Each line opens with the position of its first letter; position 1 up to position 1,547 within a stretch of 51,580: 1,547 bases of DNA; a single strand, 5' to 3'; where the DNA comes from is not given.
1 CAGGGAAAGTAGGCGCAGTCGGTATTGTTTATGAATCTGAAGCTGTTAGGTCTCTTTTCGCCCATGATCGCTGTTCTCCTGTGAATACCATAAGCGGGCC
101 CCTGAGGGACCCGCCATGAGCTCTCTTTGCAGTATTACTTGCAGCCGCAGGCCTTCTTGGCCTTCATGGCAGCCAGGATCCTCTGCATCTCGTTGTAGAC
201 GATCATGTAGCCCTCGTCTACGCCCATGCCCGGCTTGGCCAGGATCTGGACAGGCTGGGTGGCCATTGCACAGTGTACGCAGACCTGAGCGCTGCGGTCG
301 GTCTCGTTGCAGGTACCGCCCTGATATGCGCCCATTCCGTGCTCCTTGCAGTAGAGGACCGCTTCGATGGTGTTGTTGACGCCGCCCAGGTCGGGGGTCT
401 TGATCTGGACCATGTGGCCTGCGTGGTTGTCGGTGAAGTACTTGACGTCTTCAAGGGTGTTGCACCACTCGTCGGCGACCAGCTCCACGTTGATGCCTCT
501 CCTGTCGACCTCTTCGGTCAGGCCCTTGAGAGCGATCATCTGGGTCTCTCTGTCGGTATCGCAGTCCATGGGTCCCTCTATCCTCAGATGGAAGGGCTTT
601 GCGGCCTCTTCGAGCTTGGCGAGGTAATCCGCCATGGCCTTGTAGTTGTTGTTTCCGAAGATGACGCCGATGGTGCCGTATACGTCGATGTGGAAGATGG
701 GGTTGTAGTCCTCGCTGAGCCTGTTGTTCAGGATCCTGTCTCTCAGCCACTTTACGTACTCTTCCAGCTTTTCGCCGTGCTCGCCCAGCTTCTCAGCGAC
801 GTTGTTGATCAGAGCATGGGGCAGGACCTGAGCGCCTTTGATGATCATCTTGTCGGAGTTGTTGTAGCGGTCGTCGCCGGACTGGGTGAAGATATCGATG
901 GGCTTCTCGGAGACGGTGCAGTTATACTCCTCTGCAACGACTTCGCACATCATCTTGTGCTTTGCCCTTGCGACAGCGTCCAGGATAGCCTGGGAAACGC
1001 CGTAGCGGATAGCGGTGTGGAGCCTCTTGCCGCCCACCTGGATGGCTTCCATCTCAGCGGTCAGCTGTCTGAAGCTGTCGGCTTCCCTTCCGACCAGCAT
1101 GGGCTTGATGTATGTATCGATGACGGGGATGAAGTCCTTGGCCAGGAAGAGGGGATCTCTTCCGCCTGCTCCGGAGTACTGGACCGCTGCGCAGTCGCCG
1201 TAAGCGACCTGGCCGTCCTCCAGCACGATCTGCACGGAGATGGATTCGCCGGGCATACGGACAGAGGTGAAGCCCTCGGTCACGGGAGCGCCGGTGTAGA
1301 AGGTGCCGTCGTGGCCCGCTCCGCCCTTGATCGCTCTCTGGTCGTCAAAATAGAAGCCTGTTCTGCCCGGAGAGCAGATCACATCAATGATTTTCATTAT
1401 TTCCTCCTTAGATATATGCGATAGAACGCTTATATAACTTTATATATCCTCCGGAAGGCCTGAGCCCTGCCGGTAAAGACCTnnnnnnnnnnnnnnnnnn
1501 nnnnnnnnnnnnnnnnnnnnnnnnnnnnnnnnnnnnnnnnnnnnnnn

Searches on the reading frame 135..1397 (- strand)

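Call 7: search_protein_families(library=pfam, proteins=[window:135-1397:-], max_evalue=0.001)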
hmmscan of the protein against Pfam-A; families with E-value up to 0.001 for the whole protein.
window:135-1397:- (420 aa): 4 families
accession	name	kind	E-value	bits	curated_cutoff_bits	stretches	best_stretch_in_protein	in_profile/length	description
PF07476.17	MAAL_C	-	7.9e-119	395.8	27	1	162-412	2-248/249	Methylaspartate ammonia-lyase C-terminus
PF05034.18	MAAL_N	-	1.7e-75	252.5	27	1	1-159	1-159/159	Methylaspartate ammonia-lyase N-terminus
PF13378.12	MR_MLE_C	-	7.5e-09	36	29.4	1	273-387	75-178/219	Enolase C-terminal domain-like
PF02746.21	MR_MLE_N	-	0.00021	22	22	1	51-147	27-109/117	Mandelate racemase / muconate lactonizing enzyme, N-terminal domain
